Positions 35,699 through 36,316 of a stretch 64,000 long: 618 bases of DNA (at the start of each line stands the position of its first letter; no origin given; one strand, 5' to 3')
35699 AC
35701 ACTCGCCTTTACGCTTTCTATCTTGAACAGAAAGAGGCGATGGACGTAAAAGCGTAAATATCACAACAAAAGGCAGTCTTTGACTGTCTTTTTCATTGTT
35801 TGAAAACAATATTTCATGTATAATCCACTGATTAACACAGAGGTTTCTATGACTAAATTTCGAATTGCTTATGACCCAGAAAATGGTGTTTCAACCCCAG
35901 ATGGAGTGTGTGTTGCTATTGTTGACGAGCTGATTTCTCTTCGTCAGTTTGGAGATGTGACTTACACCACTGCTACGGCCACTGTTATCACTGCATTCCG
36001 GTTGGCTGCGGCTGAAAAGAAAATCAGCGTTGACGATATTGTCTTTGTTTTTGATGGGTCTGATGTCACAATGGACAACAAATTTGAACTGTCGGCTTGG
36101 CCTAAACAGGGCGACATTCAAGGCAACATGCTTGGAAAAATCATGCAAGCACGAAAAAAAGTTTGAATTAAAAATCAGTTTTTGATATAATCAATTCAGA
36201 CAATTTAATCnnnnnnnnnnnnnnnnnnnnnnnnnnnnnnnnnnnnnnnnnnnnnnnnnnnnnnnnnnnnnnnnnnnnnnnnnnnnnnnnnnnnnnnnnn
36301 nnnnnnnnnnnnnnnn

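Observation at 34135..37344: Two tandem T4 Rnl1-family RNA ligase paralogs flanking two small unknown genes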

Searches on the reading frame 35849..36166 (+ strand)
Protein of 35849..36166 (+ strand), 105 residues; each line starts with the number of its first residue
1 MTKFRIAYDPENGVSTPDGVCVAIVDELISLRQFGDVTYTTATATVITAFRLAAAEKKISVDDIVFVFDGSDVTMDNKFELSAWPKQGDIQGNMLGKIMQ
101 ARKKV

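Call 3: search_protein_families(library=pfam, proteins=[window:35849-36166:+], max_evalue=0.1)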
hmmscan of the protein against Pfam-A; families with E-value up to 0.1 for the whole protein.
window:35849-36166:+ (105 aa): 1 family
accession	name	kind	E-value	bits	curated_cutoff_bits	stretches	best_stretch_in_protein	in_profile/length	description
PF23891.1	DUF7243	-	0.011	15.8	27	1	38-80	68-112/177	Family of unknown function (DUF7243)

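Call 4: search_protein_families(library=phrogs, proteins=[window:35849-36166:+], max_evalue=0.01)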
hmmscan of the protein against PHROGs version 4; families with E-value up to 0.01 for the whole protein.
window:35849-36166:+ (105 aa): 1 family
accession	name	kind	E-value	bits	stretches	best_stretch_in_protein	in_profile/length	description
phrog_12026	-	unknown function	2.5e-10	41.8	1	5-102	3-105/106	-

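Call 64: find_homologous_proteins(query=window:35849-36166:+, max_evalue=0.001)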
Query window:35849-36166:+ (105 aa): 14 proteins with E <= 0.001 among 19 candidates.
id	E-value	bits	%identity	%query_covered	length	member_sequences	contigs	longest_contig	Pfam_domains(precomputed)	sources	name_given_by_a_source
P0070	1.0e-56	207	91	100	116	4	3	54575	-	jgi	jgi:hypothetical protein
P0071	3.6e-56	205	89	100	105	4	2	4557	-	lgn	-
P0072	4.0e-48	180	80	100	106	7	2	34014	-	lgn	-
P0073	3.7e-44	167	75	100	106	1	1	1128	-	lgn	-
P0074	4.3e-38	147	68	100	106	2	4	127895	-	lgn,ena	-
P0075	3.3e-37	145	68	100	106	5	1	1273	-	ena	-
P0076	2.8e-36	142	66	100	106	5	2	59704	-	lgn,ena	-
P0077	3.2e-35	138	63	99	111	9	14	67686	-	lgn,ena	-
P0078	2.2e-29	120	57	99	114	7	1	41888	-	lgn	-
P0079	3.5e-29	119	59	98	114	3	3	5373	-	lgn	-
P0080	4.0e-29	119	56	99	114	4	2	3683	-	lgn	-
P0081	1.3e-28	117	58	98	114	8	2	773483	-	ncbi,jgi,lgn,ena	jgi:hypothetical protein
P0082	7.3e-28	115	56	99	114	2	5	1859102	-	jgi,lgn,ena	-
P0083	5.8e-24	102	54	99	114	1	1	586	-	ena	-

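Call 88: predict_structure(alignment_id=A7)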
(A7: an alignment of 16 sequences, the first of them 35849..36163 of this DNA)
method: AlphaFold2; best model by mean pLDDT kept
length: 105 residues; sequences in the alignment: 16
mean_pLDDT: 83.2   pTM: 0.72
mean pLDDT of the five models: 83.2, 82.6, 81.7, 80.9, 80.5
residues with pLDDT >= 90: 45; 70-90: 37; 50-70: 22; < 50: 1
segments of 3 or more residues with pLDDT < 50: none
pLDDT, mean of each block of 10 residues (from residue 1): 87 88 92 91 90 91 89 87 65 65 58
secondary structure, 60 per line:
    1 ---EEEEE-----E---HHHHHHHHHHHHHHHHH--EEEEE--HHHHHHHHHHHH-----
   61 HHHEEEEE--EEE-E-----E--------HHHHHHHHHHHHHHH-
elements in order: E4-8 H18-34 E37-41 H44-55 E64-68 E71-73 H90-104

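Call 91: fold_search(model_id=the predicted structure, library=viral)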
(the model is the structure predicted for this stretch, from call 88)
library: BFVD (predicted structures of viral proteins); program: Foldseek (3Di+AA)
matches with E <= 10: 249; with E <= 0.001: 10
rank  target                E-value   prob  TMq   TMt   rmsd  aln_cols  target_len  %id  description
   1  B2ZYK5                1.2e-08  1.00  0.75  0.68   8.6       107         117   25  Uncharacterized protein [Ralstonia phage phiRSL1]
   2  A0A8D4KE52            4.5e-08  1.00  0.78  0.74   5.6       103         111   30  (no name in the UniProt tables at hand)
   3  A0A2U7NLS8            2.8e-07  1.00  0.72  0.66   7.8       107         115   22  Uncharacterized protein [Pseudomonas phage PspYZU05]
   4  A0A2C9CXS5            4.4e-07  1.00  0.80  0.83   2.0       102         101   22  Uncharacterized protein [Yersinia phage fHe-Yen9-04]
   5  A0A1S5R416            4.4e-07  1.00  0.70  0.74   5.8        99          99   22  Uncharacterized protein [Pseudomonas phage pf16]
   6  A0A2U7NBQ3            1.3e-06  1.00  0.68  0.65   6.8       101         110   22  Uncharacterized protein [Pseudomonas phage PspYZU05]
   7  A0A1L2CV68            1.2e-05  1.00  0.62  0.64   6.5       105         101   14  Uncharacterized protein [Pectobacterium phage vB_PcaM_CBB]
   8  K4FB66                1.9e-05  1.00  0.68  0.65   5.6       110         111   14  Uncharacterized protein [Cronobacter phage vB_CsaM_GAP32]
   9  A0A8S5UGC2            1.6e-04  1.00  0.61  0.42   5.6       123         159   17  Uncharacterized protein [Myoviridae sp. ctshb19]
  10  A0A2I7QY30            1.8e-04  1.00  0.65  0.59   4.2       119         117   15  (no name in the UniProt tables at hand)
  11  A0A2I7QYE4            1.7e-03  1.00  0.59  0.51   7.4       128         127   12  (no name in the UniProt tables at hand)
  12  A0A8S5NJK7            1.7e-03  1.00  0.57  0.35   7.6       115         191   16  AAA domain-containing protein [Siphoviridae sp. cttFh17]
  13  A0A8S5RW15            1.9e-03  1.00  0.54  0.47   6.4       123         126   13  Uncharacterized protein [Siphoviridae sp. ctHip2]
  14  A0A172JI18            3.8e-03  1.00  0.58  0.48   8.3       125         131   10  Uncharacterized protein [Bacillus phage AR9]
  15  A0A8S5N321            4.6e-03  0.99  0.51  0.40   6.5       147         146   12  Uncharacterized protein [Siphoviridae sp. ctRuT6]
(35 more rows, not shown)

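Call 97: search_protein_families(library=ncbifam, proteins=[window:35849-36163:+], max_evalue=0.01)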
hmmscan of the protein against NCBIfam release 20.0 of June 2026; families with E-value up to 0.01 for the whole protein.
window:35849-36163:+ (105 aa): 0 families

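Call 106: list_cluster_members(proteins=[P0081, P0006, P0010, P0011, P0043, P0027])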
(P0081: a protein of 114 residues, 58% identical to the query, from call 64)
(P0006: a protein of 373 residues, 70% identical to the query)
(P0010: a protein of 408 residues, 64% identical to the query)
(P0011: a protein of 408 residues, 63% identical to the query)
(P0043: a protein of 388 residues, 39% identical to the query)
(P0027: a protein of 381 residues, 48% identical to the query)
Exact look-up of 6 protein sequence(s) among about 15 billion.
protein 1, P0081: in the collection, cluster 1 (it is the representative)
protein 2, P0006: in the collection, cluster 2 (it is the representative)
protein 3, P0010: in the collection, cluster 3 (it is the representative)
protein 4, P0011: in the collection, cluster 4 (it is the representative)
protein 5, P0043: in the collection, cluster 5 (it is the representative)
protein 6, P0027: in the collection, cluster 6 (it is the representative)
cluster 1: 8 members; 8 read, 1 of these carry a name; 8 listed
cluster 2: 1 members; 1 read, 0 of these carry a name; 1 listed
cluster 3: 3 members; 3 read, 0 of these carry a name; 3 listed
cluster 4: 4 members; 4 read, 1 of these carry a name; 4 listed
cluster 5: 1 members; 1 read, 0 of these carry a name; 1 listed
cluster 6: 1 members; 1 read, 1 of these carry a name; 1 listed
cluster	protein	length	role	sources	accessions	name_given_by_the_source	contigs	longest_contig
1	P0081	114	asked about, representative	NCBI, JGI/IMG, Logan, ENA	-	hypothetical protein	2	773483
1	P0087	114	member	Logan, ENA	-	-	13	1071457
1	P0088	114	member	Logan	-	-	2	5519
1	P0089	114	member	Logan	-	-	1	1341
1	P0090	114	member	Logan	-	-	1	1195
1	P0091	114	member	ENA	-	-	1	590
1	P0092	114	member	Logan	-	-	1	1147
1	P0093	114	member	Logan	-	-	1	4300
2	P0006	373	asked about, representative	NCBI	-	-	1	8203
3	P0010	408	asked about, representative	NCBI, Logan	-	-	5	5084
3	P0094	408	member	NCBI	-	-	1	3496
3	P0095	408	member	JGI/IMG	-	-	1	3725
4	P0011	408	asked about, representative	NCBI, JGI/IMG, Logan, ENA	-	-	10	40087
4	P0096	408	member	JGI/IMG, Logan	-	T4 RnlA family RNA ligase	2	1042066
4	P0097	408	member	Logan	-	-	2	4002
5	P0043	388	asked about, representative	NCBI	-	-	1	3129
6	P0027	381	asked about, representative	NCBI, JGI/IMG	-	T4 RnlA family RNA ligase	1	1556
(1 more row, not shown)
